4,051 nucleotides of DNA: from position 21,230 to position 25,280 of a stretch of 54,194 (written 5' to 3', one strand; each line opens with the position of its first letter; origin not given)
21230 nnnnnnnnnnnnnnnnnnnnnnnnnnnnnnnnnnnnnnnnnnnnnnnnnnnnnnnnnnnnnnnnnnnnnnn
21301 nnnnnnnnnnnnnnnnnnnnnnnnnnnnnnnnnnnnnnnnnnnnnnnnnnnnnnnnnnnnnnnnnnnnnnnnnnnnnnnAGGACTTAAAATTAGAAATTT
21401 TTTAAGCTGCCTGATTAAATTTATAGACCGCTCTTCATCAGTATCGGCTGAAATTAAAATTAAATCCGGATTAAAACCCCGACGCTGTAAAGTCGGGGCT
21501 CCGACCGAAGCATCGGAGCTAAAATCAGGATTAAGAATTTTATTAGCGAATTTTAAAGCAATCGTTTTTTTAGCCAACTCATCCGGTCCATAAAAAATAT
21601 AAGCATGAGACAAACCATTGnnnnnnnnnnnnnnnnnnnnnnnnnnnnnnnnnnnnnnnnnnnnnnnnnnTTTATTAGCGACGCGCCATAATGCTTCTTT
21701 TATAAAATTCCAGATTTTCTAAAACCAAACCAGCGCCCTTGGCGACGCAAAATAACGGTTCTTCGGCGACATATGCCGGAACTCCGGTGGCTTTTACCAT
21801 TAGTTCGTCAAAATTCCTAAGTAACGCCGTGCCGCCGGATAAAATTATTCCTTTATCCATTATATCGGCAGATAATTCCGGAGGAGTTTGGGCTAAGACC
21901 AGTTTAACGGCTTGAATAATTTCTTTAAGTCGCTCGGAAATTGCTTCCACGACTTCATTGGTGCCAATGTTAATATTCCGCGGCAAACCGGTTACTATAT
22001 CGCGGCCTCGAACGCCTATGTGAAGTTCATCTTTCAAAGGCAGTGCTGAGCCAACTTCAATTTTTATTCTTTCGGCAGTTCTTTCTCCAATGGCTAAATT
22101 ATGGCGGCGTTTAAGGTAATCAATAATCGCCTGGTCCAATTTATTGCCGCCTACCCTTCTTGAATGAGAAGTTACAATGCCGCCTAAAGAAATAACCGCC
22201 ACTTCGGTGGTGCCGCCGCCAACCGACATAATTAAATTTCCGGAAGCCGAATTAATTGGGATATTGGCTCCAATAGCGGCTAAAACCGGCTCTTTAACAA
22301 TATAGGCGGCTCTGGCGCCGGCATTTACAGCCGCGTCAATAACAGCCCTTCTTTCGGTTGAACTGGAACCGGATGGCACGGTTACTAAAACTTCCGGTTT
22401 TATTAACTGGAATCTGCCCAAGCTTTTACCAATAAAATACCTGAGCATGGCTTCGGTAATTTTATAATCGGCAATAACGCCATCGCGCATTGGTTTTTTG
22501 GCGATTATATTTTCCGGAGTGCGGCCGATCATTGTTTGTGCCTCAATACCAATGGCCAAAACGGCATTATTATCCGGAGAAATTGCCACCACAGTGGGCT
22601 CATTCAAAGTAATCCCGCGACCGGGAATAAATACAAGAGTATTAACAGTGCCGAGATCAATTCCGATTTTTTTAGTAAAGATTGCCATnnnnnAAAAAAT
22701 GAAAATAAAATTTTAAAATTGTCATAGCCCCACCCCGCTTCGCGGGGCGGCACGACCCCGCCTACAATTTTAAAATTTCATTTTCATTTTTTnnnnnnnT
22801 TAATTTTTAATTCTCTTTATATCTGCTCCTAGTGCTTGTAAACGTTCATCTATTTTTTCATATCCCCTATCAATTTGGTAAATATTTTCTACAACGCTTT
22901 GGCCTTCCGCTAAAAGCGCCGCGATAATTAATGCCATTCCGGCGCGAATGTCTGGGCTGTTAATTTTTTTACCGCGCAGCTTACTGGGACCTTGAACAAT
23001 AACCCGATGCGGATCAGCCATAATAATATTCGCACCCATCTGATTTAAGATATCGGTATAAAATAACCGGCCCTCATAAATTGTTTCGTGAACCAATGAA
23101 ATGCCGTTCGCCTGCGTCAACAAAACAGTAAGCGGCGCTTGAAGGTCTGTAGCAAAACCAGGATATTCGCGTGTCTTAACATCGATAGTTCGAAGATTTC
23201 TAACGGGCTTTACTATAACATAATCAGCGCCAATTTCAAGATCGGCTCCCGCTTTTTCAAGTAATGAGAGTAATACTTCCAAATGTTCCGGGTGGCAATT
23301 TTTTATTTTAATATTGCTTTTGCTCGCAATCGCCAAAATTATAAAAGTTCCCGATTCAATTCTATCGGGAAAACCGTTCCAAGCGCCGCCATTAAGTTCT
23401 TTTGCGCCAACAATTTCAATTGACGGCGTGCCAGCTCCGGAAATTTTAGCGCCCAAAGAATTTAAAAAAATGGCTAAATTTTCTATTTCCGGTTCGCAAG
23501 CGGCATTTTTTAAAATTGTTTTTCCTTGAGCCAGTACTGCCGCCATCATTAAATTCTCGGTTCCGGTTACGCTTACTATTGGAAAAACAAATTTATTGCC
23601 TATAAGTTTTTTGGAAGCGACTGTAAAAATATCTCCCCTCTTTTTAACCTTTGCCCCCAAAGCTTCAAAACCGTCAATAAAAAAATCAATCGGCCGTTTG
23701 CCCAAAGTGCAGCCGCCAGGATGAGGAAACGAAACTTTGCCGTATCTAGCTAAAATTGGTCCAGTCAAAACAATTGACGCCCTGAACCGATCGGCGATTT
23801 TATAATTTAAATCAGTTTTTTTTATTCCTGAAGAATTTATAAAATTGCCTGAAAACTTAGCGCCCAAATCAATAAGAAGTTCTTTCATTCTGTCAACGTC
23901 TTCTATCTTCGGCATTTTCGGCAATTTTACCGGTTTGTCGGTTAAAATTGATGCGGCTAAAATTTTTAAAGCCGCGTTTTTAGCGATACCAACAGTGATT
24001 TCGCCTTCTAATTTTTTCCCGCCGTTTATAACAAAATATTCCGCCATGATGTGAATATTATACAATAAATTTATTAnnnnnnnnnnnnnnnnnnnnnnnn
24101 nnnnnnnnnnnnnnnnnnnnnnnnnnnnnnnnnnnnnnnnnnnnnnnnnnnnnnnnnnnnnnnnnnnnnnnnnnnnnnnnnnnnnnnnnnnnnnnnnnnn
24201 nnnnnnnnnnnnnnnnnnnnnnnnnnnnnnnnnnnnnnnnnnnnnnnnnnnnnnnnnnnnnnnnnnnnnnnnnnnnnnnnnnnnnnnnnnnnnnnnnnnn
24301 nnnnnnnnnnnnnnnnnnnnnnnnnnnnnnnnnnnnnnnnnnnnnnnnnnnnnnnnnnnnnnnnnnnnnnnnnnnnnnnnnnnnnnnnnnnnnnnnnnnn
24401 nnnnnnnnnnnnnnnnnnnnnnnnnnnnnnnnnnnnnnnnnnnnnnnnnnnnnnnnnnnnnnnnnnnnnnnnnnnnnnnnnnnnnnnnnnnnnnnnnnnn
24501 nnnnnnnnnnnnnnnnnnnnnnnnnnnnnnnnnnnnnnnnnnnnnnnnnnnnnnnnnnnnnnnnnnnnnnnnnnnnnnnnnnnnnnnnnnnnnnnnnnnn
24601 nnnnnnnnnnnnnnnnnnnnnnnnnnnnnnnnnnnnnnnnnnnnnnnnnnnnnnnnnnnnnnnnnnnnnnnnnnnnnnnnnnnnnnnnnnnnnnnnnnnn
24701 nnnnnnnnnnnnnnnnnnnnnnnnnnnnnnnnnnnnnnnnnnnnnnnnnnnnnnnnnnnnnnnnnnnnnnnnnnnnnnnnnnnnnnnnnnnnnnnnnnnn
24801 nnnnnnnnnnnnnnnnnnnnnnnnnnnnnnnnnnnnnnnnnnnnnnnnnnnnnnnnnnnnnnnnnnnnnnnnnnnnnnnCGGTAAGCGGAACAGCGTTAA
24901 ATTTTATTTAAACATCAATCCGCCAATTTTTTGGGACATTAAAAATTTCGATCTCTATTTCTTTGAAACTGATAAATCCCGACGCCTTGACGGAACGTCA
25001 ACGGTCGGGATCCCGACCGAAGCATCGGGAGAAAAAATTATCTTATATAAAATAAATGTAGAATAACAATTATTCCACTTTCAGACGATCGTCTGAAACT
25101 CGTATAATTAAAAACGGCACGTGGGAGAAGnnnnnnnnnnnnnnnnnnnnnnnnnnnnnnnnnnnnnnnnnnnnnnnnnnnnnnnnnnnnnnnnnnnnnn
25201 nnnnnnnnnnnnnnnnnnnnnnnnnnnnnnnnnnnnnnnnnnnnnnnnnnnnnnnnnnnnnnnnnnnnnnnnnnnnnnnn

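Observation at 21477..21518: In-frame tandem GC-rich hairpin element shared by holB, the PEGA gene and mnmA (loop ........, covarying stems)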

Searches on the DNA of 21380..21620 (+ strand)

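Call 58: build_rna_model(alignment_id=A2, structure=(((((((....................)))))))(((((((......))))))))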
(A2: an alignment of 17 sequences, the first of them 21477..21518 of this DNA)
Model R1 built from alignment A2 (17 sequences, 54 columns); structure: as given.
model positions 41; base pairs 14; branch points 1; effective number of sequences 6.44; information 1.335 bits per position. Calibrated on 0.2 Mb of random sequence (short: E-values are rough).
structure used (alignment columns):
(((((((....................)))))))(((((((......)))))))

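Call 59: search_with_rna_model(model_id=R1, source=window, filters=off, max_evalue=10, show_alignments=6)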
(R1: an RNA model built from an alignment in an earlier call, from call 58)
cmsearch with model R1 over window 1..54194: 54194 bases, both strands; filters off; matches with E-value up to 10: 14.
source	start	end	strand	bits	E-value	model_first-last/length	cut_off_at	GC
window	21477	21518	+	58.9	8.6e-12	1-41/41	no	0.67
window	24977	25030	+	53.5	1.5e-10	1-41/41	no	0.65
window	24977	25030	-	35.5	1.9e-06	1-41/41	no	0.65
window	21477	21518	-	32.7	8e-06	1-41/41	no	0.67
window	35743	35765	+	29.1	5.2e-05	1-41/41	no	0.7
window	35744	35765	-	18.7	0.013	1-41/41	no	0.73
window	16015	16112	-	11.6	0.52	1-41/41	no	0.34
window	18914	18939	+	8.5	2.6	1-41/41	no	0.54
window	50167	50192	-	8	3.5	1-41/41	no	0.62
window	16127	16139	-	7.1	5.5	4-18/41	no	0.54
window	25080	25103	+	6.4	7.9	1-41/41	no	0.46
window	22733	22754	-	6.3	8.5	1-41/41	no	0.86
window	25204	25211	+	6.2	8.9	28-35/41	no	0.75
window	16015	16112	+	6.2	8.9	1-41/41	no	0.34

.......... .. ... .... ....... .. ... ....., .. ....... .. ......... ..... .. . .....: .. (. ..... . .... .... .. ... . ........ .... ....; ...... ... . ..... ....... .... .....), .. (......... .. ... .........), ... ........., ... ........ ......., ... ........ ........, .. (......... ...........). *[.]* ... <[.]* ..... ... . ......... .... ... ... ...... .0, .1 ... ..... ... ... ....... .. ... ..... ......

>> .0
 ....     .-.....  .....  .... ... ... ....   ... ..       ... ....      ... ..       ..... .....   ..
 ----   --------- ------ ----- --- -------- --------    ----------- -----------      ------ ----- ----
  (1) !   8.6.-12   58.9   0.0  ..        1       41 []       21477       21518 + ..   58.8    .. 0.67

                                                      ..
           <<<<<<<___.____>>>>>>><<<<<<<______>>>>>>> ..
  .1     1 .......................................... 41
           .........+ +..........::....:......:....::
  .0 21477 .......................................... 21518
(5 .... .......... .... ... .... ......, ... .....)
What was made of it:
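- Checked: The elements are 65-70% GC (call 59).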

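Call 60: search_with_rna_model(model_id=R1, sources=[L006, L009, L012, L016, L020, L021, L022, L027, L033, L034, L039, L040, L041, L043, L046, L051, L057, L062, L064, L067, L068, L071, L072, L073, L074, L081, L083, L086, L087, L088, L089, L099, L103, L106, L107, L110, L111, L113, L118, L120, L121, L124, L125, L126, L127, L128, L129, L130], max_evalue=0.01)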
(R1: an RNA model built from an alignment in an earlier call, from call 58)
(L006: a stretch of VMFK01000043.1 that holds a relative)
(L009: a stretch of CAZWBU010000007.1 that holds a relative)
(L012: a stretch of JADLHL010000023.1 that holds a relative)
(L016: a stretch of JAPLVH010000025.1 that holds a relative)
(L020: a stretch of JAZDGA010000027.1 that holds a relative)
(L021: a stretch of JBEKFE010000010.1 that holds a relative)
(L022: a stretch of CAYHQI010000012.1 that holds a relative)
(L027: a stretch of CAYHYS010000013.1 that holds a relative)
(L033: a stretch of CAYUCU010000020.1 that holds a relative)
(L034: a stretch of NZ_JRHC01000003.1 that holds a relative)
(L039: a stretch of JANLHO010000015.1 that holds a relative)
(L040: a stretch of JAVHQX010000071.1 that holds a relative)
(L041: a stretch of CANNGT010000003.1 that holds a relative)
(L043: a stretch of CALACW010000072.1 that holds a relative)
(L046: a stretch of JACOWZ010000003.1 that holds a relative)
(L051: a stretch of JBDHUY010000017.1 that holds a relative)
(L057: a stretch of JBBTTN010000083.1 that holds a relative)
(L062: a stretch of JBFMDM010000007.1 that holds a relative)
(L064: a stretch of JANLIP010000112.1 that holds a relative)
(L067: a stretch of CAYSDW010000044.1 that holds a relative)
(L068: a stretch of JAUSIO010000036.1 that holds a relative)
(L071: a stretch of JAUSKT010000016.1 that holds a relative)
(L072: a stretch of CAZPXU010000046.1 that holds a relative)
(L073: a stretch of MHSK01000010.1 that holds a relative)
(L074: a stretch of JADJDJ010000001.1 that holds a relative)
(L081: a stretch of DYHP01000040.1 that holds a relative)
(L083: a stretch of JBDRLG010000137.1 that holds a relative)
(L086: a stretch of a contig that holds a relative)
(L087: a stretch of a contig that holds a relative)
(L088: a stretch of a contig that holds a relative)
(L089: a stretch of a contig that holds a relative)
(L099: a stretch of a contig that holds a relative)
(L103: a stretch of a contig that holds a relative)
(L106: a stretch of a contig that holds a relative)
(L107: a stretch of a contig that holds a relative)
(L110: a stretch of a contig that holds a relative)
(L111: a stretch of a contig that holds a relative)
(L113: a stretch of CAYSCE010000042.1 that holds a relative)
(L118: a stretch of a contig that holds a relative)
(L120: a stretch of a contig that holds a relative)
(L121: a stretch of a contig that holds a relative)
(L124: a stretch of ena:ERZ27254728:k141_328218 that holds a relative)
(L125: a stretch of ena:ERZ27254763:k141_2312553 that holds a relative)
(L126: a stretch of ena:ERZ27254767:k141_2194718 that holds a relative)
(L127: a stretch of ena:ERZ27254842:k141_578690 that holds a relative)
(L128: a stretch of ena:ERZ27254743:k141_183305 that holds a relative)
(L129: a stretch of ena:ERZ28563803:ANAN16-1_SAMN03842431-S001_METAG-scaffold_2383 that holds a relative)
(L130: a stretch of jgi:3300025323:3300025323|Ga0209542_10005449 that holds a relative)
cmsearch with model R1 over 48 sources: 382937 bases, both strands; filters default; matches with E-value up to 0.01: 77.
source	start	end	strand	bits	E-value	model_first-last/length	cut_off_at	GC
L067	2972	3012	+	64.8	2.7e-12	1-41/41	no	0.71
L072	2161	2199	+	64.2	3.7e-12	1-41/41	no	0.69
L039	954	992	-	64.2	3.8e-12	1-41/41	no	0.74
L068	226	266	-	63.7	5e-12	1-41/41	no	0.66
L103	5042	5080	-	61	2e-11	1-41/41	no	0.69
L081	4381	4419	+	60.8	2.3e-11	1-41/41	no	0.74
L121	7438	7481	-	60.7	2.4e-11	1-41/41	no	0.66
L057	6649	6688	-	60.7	2.4e-11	1-41/41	no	0.7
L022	3926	3970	+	60.2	3.2e-11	1-41/41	no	0.76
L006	4334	4372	-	59.9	3.7e-11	1-41/41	no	0.64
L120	1143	1185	+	59.3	4.9e-11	1-41/41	no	0.7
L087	2590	2634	+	58.7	7e-11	1-41/41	no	0.76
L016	4860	4903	+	57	1.6e-10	1-41/41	no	0.64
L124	5868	5921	-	57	1.7e-10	1-41/41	no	0.67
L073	6813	6852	+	56.1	2.7e-10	1-41/41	no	0.68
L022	1741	1782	-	55.6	3.5e-10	1-41/41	no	0.74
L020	186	239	+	55.4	3.8e-10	1-41/41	no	0.67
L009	230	272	+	51.4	3.1e-09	1-41/41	no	0.72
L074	6501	6546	+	51.3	3.3e-09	1-41/41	no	0.63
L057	4487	4525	+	51.2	3.6e-09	1-41/41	no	0.72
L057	6649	6688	+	50.5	5.1e-09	1-41/41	no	0.7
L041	3611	3650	+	49.4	9e-09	1-41/41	no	0.5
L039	781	821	-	49.3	9.3e-09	1-41/41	no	0.66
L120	6245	6286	-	47.5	2.4e-08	1-41/41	no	0.67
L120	6245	6286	+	46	5.2e-08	1-41/41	no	0.67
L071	1284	1328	-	42.5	3.3e-07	1-41/41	no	0.67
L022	1741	1782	+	41.9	4.7e-07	1-41/41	no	0.74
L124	5868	5921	+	41.8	4.8e-07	1-41/41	no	0.67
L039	781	821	+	41.4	5.8e-07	1-41/41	no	0.66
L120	1143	1185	-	41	7.5e-07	1-41/41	no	0.7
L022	3926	3970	-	40.8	8.4e-07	1-41/41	no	0.76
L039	954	992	+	40.4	1e-06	1-41/41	no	0.74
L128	638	679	-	39.9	1.3e-06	1-41/41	no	0.62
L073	6813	6852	-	39.9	1.3e-06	1-41/41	no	0.68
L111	1813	1851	+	39.5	1.6e-06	1-41/41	no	0.77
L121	7438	7481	+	39.4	1.7e-06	1-41/41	no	0.66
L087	2590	2634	-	39.3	1.8e-06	1-41/41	no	0.76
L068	226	266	+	39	2.1e-06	1-41/41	no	0.66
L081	4381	4419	-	39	2.2e-06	1-41/41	no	0.74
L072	2161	2199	-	38.9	2.2e-06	1-41/41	no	0.69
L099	2880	2936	-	38.8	2.3e-06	1-41/41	no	0.74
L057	4487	4525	-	38.8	2.3e-06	1-41/41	no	0.72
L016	4860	4903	-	38.8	2.3e-06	1-41/41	no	0.64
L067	2972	3012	-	38.7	2.4e-06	1-41/41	no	0.71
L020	186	239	-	37.9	3.8e-06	1-41/41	no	0.67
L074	6501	6546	-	37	5.9e-06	1-41/41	no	0.63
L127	1291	1346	+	34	2.9e-05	1-41/41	no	0.71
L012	872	895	+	33.7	3.4e-05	1-41/41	no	0.83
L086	2580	2617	-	32.8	5.3e-05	1-41/41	no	0.61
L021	4206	4249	-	31.1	0.00013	1-41/41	no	0.61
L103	5042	5080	+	31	0.00014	1-41/41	no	0.69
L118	4981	5003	-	30.3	0.0002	1-41/41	no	0.7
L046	783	805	-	30.3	0.0002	1-41/41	no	0.78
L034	4394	4432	+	30.1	0.00022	1-41/41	no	0.56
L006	4334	4372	+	29.8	0.00026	1-41/41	no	0.64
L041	3611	3650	-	29.8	0.00027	1-41/41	no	0.5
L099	2883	2907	+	29.5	0.0003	1-41/41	no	0.72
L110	605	626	+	29.2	0.00036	1-41/41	no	0.73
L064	2497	2519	+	29.1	0.00037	1-41/41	no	0.7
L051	109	132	+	28.4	0.00053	1-41/41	no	0.79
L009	230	272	-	28.1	0.00065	1-41/41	no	0.72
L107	7697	7733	-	28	0.00066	1-41/41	no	0.59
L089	1289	1311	+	27.9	0.0007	1-41/41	no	0.57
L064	2483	2545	-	27.9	0.0007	1-41/41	no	0.73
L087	6257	6336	+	27.3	0.00097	1-41/41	no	0.6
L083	1130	1152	+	27.3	0.00099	1-41/41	no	0.83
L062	12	38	-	26.9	0.0012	1-41/41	no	0.59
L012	862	895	-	26.6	0.0014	1-41/41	no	0.79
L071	1284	1328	+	26.6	0.0014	1-41/41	no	0.67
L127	1332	1374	-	26.5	0.0014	1-41/41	no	0.7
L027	5018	5041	-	26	0.0019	1-41/41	no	0.62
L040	2385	2402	-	24.6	0.004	23-40/41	no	0.78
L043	2444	2479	-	24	0.0056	1-41/41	no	0.69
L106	3000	3026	-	23.7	0.0063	1-41/41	no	0.59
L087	5600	5659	-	23.7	0.0065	1-41/41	no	0.73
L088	984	1001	+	23.4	0.0074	23-40/41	no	0.67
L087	6257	6336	-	23.1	0.0087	1-41/41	no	0.6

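Call 99: search_rna_families(source=window, start=21380, end=21620, threshold=evalue, max_evalue=1)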
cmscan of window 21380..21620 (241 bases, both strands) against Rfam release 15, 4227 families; matches with E-value up to 1: 0.
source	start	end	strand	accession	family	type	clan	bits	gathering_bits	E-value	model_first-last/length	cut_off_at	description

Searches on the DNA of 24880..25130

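Call 100: search_rna_families(source=window, start=24880, end=25130, threshold=evalue, max_evalue=1)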
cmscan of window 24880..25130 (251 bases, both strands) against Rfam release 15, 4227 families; matches with E-value up to 1: 1.
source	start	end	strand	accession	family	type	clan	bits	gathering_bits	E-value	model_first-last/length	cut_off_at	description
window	24974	25103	-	RF01796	frnS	Gene; sRNA;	-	21.7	60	0.11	1-119/119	no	Fumarate/nitrate reductase regulator sRNA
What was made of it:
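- On Any Rfam RNA family: Around the elements there is nothing at E<=1 except a chance frnS hit of 21.7 bits against a threshold of 60 (calls 99, 100).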
